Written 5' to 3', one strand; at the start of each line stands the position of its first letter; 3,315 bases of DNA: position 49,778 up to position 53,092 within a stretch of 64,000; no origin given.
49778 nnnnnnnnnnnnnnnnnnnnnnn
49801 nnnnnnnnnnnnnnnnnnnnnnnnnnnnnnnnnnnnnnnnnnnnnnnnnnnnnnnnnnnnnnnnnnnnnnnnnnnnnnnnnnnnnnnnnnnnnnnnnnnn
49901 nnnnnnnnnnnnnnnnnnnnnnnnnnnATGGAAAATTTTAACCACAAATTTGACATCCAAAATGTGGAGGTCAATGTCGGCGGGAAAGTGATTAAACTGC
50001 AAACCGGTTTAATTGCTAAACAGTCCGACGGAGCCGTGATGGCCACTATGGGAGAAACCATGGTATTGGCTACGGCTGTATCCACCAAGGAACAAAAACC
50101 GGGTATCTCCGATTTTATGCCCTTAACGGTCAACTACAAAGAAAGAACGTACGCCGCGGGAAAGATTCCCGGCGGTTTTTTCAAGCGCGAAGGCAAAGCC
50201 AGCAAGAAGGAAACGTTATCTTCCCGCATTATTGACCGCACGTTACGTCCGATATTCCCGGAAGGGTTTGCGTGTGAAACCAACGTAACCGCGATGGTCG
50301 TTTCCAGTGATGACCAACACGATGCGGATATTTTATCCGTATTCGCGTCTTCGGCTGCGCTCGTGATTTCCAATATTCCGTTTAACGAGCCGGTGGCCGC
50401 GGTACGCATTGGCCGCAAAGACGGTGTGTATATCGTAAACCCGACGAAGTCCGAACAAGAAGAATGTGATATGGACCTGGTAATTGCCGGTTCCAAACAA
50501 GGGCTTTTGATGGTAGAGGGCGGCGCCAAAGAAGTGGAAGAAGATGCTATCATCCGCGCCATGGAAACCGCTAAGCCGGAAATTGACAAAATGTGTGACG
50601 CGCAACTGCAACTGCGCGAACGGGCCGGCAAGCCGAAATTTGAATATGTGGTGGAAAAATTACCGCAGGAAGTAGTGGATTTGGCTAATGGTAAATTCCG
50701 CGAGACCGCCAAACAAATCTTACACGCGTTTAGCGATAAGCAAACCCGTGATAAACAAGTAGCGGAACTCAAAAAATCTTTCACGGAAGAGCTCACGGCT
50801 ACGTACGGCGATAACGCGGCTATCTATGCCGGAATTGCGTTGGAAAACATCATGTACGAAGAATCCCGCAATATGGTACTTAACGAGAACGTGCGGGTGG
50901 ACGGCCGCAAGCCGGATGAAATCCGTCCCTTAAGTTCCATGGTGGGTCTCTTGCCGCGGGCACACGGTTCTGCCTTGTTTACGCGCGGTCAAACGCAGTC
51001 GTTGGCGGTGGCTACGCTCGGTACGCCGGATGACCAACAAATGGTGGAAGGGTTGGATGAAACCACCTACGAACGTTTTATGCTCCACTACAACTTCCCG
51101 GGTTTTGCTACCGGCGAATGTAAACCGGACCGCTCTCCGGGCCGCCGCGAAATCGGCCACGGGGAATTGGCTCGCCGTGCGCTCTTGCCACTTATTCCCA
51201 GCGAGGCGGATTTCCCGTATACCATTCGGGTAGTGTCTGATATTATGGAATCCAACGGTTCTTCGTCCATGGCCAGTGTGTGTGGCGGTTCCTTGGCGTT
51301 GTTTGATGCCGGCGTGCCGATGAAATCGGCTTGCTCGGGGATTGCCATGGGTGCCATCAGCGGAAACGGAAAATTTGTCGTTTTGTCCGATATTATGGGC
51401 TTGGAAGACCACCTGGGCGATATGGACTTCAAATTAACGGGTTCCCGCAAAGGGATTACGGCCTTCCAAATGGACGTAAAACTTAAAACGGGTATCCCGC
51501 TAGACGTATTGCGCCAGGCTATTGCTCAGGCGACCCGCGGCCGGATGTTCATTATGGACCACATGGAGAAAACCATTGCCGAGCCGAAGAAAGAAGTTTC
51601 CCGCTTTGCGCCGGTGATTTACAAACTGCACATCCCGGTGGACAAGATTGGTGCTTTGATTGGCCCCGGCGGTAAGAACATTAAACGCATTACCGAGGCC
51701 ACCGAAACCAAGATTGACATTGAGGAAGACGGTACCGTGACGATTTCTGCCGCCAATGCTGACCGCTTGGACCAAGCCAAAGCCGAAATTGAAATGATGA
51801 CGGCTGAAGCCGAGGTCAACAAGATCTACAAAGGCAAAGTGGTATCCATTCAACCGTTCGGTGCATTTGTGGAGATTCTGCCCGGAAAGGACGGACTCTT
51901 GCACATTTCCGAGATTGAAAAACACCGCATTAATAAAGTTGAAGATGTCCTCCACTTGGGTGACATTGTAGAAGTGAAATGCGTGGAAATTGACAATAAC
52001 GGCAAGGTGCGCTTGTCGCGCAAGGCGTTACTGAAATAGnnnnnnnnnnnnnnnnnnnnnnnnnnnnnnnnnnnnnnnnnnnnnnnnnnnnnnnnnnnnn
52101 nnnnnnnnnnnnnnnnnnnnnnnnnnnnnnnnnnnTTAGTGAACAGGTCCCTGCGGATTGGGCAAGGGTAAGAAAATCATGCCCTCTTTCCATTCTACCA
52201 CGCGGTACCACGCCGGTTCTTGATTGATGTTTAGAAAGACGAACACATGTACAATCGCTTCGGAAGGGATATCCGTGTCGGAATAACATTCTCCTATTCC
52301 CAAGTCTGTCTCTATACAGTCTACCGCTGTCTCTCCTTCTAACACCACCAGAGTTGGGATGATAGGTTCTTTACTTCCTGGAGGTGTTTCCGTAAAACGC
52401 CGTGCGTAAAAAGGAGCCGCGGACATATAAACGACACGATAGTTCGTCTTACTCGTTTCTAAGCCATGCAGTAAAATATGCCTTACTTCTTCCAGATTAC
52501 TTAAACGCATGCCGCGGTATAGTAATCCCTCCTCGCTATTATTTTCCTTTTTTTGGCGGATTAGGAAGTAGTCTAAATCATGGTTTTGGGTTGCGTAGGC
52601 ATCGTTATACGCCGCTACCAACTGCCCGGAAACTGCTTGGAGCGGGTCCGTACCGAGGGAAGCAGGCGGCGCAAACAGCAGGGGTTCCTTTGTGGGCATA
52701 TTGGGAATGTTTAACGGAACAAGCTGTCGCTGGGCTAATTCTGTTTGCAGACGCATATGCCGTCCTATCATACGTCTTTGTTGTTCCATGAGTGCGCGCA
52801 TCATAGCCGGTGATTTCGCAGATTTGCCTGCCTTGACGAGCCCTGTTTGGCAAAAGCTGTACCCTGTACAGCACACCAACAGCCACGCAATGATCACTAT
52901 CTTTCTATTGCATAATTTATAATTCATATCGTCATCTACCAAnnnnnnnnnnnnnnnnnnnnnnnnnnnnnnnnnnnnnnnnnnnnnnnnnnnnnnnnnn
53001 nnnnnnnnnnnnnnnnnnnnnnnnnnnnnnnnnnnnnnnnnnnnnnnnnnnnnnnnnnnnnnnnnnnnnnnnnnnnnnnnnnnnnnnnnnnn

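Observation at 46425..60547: Three exported proteins built from tandem HA-like repeats, two with basic NLS/AT-hook-like tails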

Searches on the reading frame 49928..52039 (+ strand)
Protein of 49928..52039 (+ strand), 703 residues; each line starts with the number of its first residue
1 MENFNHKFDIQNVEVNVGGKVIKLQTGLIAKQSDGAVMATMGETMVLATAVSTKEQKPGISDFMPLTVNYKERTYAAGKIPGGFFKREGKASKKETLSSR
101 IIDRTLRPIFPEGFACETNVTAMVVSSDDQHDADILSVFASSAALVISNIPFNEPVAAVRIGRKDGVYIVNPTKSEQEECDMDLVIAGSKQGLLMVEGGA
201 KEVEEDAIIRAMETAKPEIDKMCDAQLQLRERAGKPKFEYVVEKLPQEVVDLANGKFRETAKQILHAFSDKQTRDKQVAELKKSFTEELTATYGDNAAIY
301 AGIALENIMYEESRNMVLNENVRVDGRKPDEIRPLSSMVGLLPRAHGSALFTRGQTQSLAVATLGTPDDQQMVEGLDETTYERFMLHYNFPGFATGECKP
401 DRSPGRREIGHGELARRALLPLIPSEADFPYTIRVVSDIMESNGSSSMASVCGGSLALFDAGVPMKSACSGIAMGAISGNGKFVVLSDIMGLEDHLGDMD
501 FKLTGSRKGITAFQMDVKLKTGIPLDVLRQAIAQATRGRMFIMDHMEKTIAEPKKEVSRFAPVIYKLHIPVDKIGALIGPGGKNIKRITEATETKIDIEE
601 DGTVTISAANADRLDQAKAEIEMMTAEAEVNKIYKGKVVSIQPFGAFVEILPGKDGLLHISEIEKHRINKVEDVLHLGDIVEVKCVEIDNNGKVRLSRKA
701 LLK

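Call 15: find_related_loci(query=window:49928-52039:+, collection=genome_contigs, flank=10000)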
Query window:49928-52039:+ (703 aa) in genome_contigs; peptide patterns used: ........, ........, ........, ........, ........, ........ (x = any residue, [..] = any of these).
143 stretches matched a pattern; 101 encode a relative of the query (tblastn E <= 1e-3); the best 80 are kept; 80 distinct loci.
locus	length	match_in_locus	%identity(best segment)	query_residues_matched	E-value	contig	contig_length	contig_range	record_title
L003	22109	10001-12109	96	1-703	0e+0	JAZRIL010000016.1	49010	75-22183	MAG: Elusimicrobiaceae bacterium isolate T1900045475_YK20190169.MAGScoT_cleanbin_000007 SGB_7258_k141_1063787, whole gen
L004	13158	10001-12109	96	1-703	0e+0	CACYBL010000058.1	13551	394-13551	MAG: uncultured Elusimicrobium sp. isolate RUG11790 genome assembly, contig: RUG11790_asm_58, whole genome shotgun seque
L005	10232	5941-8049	96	1-703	0e+0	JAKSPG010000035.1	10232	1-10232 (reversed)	MAG: Elusimicrobiaceae bacterium isolate Horse_feces197 MAG197_35, whole genome shotgun sequence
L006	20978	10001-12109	95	1-703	0e+0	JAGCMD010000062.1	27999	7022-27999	MAG: Elusimicrobiaceae bacterium isolate RGIG9917 Yak_Rectum-5__c753263, whole genome shotgun sequence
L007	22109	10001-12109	94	1-703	0e+0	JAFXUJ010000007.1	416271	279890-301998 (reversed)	MAG: Elusimicrobiaceae bacterium isolate RGIG6754 Sheep_Rumen-3__c479358, whole genome shotgun sequence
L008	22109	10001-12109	95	1-703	0e+0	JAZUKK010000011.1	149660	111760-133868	MAG: Elusimicrobiaceae bacterium isolate T1900045249_TH20190019.MAGScoT_cleanbin_000016 SGB_5727_k141_1927716, whole gen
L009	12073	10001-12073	95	1-691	0e+0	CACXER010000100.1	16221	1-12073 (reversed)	MAG: uncultured Elusimicrobium sp. isolate RUG11187 genome assembly, contig: RUG11187_asm_100, whole genome shotgun sequ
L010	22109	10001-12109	92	1-703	0e+0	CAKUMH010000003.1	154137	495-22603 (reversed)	MAG: uncultured Elusimicrobiales bacterium isolate REFINED_METABAT215_TOP10_CONTIGS_1500_ASSEMBLY_K77_MERGED__Hadza_MoBi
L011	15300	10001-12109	92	1-703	0e+0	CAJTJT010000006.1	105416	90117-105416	MAG TPA_asm: uncultured Elusimicrobiales bacterium isolate MGBC103454 genome assembly, contig: MGBC103454.6, whole genom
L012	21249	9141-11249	92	1-703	0e+0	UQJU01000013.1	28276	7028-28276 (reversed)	uncultured Spirochaetes bacterium isolate UMGS352 genome assembly, contig: NODE_409_length_28276_cov_3.345700, whole gen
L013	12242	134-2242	92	1-703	0e+0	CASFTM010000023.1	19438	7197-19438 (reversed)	uncultured bacterium isolate O72_L2_361361_idba_bin.39 genome assembly, contig: O72_L2_361361_idba_bin.39.fa_scaffold_30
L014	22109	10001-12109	92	1-703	0e+0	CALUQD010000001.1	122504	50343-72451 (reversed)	MAG: uncultured Elusimicrobiales bacterium isolate BRZ_FT__bin58 genome assembly, contig: BRZ_FT__NODE_240_length_122504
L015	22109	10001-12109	92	1-703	0e+0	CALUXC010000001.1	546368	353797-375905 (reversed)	MAG: uncultured Elusimicrobiales bacterium isolate BRZ_CI__bin122 genome assembly, contig: BRZ_CI__NODE_2_length_546368_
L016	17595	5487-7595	92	1-703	0e+0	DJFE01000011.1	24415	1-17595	MAG TPA_asm: Elusimicrobia bacterium UBA5880 UBA5880_contig_1622, whole genome shotgun sequence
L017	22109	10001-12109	92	1-703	0e+0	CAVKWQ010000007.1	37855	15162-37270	Muribaculaceae bacterium isolate H07688-L1_cleanbin_000007 genome assembly, contig: Spades_H07688-L1_contig_80, whole ge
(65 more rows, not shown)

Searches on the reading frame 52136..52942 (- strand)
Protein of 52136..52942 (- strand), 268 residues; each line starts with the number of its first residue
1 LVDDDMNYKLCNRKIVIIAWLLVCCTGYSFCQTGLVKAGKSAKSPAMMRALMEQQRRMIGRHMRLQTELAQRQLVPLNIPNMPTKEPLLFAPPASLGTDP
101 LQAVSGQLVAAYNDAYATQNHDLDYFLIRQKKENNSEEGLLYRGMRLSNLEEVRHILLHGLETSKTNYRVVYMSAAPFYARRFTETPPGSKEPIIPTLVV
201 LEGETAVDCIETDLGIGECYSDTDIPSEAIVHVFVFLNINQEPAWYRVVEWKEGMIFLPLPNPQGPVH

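Call 4: search_protein_families(library=pfam, proteins=[window:52136-52942:-], max_evalue=0.1)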
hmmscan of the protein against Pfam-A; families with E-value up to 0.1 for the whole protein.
window:52136-52942:- (268 aa): 0 families

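Call 53: search_protein_families(library=ncbifam, proteins=[window:52136-52942:-], max_evalue=0.01)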
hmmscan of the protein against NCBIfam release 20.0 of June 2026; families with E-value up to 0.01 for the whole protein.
window:52136-52942:- (268 aa): 0 families

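Call 76: search_solved_structures(query=A10, max_evalue=10, show_alignments=2)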
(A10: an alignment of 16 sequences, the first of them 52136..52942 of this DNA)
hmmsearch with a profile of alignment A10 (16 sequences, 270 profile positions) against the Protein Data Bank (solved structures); distinct sequences matched with E-value up to 10: 7.
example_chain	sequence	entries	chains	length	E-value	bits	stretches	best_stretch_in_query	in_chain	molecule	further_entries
6sly_A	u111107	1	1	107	0.065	15.5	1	41-127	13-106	Protein TonB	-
5lw8_A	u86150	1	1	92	0.14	14.4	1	57-127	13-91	Protein TonB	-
3dbi_A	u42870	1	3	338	0.26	13.5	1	112-179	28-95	SUGAR-BINDING TRANSCRIPTIONAL REGULATOR, LACI FAMILY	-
3utk_A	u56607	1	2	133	0.69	12.1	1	9-73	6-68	Lipoprotein outS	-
1sb2_B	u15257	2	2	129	0.7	12.1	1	180-244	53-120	Rhodocetin beta subunit | Rhodocetin subunit beta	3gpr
8syi_G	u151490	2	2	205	1.1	11.5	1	35-97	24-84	Transcription termination/antitermination protein NusG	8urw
7ea6_E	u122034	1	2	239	1.7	10.8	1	90-146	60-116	T cell receptor 017 beta chain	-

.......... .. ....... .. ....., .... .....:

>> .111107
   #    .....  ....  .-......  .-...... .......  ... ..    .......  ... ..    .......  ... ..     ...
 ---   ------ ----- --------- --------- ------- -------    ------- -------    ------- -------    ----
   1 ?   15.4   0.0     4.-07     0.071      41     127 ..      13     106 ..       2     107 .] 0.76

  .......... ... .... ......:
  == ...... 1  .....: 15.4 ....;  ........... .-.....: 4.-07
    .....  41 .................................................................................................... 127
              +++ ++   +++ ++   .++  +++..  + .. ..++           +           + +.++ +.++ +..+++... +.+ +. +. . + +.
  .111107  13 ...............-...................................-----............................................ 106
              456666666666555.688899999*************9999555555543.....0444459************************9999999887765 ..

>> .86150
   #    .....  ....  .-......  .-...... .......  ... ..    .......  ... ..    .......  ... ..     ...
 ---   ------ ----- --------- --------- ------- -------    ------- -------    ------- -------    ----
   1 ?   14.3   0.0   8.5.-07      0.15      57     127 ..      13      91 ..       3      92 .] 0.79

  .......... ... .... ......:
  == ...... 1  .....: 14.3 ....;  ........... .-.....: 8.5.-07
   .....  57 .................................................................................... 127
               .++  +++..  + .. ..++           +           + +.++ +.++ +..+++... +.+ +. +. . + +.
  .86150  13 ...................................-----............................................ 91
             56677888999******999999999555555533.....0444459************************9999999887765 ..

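Call 77: search_protein_families(library=pfam, alignment_id=A10, max_evalue=1)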
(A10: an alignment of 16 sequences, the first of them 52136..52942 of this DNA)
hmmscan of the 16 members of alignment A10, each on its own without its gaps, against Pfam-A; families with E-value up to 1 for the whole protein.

A. member 1, window:52136-52942:- (268 aa): 0 families

B. families by the number of members that match (of 16 scanned): 3 families
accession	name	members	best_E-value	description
PF22320.2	Zona_CL1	1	0.11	Zonadhesin, first cohesin-like domain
PF25291.1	CGLA_C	1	0.14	Lambda-carrageenase C-terminal domain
PF06420.17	Mgm101p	1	0.18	Mitochondrial genome maintenance MGM101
